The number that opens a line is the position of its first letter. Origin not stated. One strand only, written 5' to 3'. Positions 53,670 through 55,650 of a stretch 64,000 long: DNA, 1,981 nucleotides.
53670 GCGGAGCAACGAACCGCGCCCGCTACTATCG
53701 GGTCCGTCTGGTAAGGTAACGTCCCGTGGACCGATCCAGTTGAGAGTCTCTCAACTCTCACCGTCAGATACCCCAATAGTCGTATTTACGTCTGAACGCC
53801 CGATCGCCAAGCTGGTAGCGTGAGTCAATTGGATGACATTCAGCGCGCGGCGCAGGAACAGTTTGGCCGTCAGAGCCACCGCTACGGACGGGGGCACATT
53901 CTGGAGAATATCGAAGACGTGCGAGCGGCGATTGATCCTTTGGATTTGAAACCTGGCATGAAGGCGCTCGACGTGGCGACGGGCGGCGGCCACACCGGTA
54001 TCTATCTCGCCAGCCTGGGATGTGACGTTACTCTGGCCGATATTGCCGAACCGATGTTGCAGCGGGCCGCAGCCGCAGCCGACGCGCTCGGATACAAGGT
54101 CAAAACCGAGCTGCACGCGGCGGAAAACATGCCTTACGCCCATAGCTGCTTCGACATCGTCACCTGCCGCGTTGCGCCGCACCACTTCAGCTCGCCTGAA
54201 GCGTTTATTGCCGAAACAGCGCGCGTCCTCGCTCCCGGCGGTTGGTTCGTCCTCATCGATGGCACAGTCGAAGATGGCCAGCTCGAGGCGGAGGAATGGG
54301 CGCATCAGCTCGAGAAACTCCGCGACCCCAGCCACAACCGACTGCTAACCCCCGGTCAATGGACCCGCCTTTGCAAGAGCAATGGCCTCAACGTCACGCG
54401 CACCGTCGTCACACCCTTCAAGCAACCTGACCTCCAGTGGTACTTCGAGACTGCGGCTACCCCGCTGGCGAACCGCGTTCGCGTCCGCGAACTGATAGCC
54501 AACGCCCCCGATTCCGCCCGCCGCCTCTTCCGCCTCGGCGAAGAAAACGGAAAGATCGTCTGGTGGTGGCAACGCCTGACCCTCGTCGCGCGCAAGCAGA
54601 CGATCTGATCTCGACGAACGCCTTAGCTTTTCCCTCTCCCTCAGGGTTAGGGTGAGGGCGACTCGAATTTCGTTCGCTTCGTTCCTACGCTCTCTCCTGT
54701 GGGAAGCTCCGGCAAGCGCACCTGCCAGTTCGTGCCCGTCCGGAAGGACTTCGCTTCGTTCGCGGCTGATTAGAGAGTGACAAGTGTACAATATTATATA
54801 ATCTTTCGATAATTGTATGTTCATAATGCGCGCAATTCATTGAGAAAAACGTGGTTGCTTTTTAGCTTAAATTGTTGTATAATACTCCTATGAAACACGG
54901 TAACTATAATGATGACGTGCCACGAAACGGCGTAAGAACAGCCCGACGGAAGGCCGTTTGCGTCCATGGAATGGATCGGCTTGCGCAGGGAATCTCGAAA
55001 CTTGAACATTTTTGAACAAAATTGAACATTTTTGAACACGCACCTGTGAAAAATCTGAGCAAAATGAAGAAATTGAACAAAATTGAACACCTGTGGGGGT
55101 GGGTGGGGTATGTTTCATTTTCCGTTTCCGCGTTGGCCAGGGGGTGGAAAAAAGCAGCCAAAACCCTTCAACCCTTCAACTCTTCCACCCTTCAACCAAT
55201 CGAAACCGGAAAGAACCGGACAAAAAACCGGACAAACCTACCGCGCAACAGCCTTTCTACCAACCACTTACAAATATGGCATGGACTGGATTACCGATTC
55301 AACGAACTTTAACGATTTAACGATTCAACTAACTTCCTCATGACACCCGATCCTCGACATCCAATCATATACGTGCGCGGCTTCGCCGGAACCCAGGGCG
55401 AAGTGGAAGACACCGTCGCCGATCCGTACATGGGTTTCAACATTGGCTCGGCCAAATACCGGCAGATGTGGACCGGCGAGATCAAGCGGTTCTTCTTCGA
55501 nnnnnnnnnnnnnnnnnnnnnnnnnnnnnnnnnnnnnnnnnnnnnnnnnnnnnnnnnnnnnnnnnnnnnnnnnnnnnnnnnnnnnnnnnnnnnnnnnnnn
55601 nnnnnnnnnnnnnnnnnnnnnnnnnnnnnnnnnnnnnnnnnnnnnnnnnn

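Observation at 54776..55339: AT-rich, repeat-dense 0.55-kb leader upstream of a lipase-like hydrolase: four different phased repeat arrays and consensus promoters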

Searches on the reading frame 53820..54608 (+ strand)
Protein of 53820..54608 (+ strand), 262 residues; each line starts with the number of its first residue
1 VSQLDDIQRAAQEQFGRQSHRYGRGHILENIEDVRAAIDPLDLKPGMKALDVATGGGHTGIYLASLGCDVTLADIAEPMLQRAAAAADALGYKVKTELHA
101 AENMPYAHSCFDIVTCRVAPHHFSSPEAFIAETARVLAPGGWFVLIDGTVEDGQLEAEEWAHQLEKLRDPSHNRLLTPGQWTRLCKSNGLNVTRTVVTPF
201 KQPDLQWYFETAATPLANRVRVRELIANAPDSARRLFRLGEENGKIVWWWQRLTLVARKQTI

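Call 15: search_protein_families(library=pfam, proteins=[window:53820-54608:+], max_evalue=0.01)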
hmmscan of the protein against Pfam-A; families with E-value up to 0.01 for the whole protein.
window:53820-54608:+ (262 aa): 10 families
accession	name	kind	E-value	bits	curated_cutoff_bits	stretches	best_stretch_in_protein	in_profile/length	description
PF08241.18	Methyltransf_11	-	1.3e-19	71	21.2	1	50-145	1-95/95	Methyltransferase domain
PF13649.12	Methyltransf_25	-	2.5e-18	67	27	1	50-141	2-97/97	Methyltransferase domain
PF13847.12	Methyltransf_31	-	1.5e-17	64.1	27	1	44-166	2-128/145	Methyltransferase domain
PF13489.12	Methyltransf_23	-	6.1e-16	59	27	1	41-193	16-162/164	Methyltransferase domain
PF08242.18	Methyltransf_12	-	1.7e-11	45.1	30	1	50-143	1-98/98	Methyltransferase domain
PF01209.24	Ubie_methyltran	-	2.1e-08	34.3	20.1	1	43-147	45-153/233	ubiE/COQ5 methyltransferase family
PF20922.3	Anamorsin_N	-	0.00023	21.4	27.1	1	103-152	44-94/163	Anamorsin, N-terminal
PF03141.22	Methyltransf_29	-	0.00041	19.5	23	1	98-164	169-237/506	Putative S-adenosyl-L-methionine-dependent methyltransferase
PF02353.26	CMAS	-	0.00064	19.5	27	1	34-146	51-165/273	Mycolic acid cyclopropane synthetase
PF02527.21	GidB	-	0.0069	16.2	27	1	48-171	51-172/184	rRNA small subunit methyltransferase G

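Call 16: search_protein_families(library=ncbifam, proteins=[window:53820-54608:+], max_evalue=0.01)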
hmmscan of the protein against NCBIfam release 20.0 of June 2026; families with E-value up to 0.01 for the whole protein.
window:53820-54608:+ (262 aa): 40 families (the best 25 are shown)
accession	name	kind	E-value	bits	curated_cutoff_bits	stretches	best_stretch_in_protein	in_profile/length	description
NF045667.1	MTase_DVU1556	equivalog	8.1e-16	58.1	155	1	35-193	12-163/213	DVU_1556 family methyltransferase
TIGR01934.1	MenG_MenH_UbiE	subfamily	2e-12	46.9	158.35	1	37-150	31-146/223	ubiquinone/menaquinone biosynthesis methyltransferase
TIGR01983.1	UbiG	equivalog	1.1e-11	44.5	102.95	1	32-145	49-151/228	bifunctional 2-polyprenyl-6-hydroxyphenol methylase/3-demethylubiquinol 3-O-methyltransferase UbiG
NF001241.0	PRK00216.1-2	equivalog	9.8e-11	41.7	327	1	36-146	42-148/231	demethylmenaquinone methyltransferase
NF001240.0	PRK00216.1-1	equivalog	1.5e-09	37.3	378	1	37-146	55-169/251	bifunctional demethylmenaquinone methyltransferase/2-methoxy-6-polyprenyl-1,4-benzoquinol methylase UbiE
TIGR02072.1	BioC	equivalog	2.3e-09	37.4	184.95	1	47-190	36-171/244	malonyl-ACP O-methyltransferase BioC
NF043040.1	corrin_prot_MT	hypoth_equivalog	2.5e-09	36.9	180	1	29-152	25-154/216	corrinoid protein-associated methyltransferase CpaM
NF001244.0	PRK00216.1-5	equivalog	2e-08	33.8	216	1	36-152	39-160/236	bifunctional demethylmenaquinone methyltransferase/2-methoxy-6-polyprenyl-1,4-benzoquinol methylase UbiE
NF041675.1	sarc_dimgly_tmase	equivalog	2.2e-08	34.4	550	1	42-152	63-176/278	sarcosine/dimethylglycine N-methyltransferase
NF007610.0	PRK10258.1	equivalog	2.3e-08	33.7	342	1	9-161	7-152/251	malonyl-ACP O-methyltransferase BioC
NF047649.1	MTase_UXPK_star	exception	3e-08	33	460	1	42-148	74-184/283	methyltransferase/UXPK-star double selenoprotein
NF001242.0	PRK00216.1-3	equivalog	4.5e-08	32.8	351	1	45-147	70-177/258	bifunctional demethylmenaquinone methyltransferase/2-methoxy-6-polyprenyl-1,4-benzoquinol methylase UbiE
NF041537.1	ArsM_AhpD_UU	exception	1.1e-07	31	510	1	43-156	74-190/345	arsenite methyltransferase/AhpD domain selenoprotein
NF045823.1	PthPhpthDimycoMt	equivalog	2.5e-07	30.1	300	1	100-164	121-182/256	phthiotriol/phenolphthiotriol dimycocerosates methyltransferase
NF008264.0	PRK11036.1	equivalog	5e-07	29.4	366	1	14-144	17-146/261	tRNA uridine 5-oxyacetic acid(34) methyltransferase CmoM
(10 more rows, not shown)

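Call 52: search_protein_families(library=padloc, proteins=[window:53820-54605:+], max_evalue=0.01)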
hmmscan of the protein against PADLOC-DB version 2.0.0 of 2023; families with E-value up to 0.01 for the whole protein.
window:53820-54605:+ (262 aa): 1 family
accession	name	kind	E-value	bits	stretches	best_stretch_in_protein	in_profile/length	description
PDLC04134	mad2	-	2e-20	71.1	1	6-152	252-401/492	mads_2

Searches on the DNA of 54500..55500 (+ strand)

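Call 10: search_rna_families(source=window, start=54500, end=55500, threshold=evalue, max_evalue=10)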
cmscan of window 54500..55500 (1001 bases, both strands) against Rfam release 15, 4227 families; matches with E-value up to 10: 2.
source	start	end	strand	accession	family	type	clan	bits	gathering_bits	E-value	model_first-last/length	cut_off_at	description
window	54981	55063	+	RF00070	SNORD29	Gene; snRNA; snoRNA; CD-box;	CL00051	16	48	5.2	1-65/65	no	Small nucleolar RNA SNORD29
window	55097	55179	+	RF03323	mir-3613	Gene; miRNA;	-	15.2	91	6.1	1-86/86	no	mir-3613 microRNA precursor family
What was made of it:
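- On Known RNA families (Rfam 15): Only two chance-level hits, E above 5, occur in 54500-55500 (call 10).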

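Call 71: search_dna_similar(query=window:54609-55339:+, collection=plasmids, mode=distant, max_rows=8)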
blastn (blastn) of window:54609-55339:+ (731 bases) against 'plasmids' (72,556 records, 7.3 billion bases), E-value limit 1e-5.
No match.

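Call 72: search_dna_similar(query=window:54609-55339:+, collection=phages, mode=distant, max_rows=8)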
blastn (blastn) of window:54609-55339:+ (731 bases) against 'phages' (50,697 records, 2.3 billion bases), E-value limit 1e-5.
No match.
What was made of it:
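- On MITE / insertion-sequence remnant: There are no plasmid or phage hits (calls 71, 72).
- There is no similarity to 72,556 plasmids or 50,697 phages (calls 71, 72).
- Tried and rejected: No plasmid or phage similarity (calls 71, 72).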

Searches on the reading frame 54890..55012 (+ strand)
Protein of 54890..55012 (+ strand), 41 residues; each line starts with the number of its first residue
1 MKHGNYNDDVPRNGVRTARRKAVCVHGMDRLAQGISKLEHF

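Call 48: search_protein_representatives(protein=window:54890-55012:+)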
Query: 41 residues. Proteins with E-value up to 0.001 (for the whole library): 1; up to 1e-10: 0; up to 1e-30: 0. The best 1 are listed.
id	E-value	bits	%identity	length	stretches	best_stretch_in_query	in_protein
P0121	2.4e-04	36.6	43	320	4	12-35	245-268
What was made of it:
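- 54890..55015 (+): 41-codon ORF that starts 7 nt after the -10 box. It is not supported as a gene. The only hit among 1.8 billion representatives has E=2.4e-4 and is to a repetitive protein (call 48).
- Tried and rejected: An exhaustive phmmer search of the 41-aa ORF against 1.8 billion representatives gave one marginal hit to a repetitive protein (call 48).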
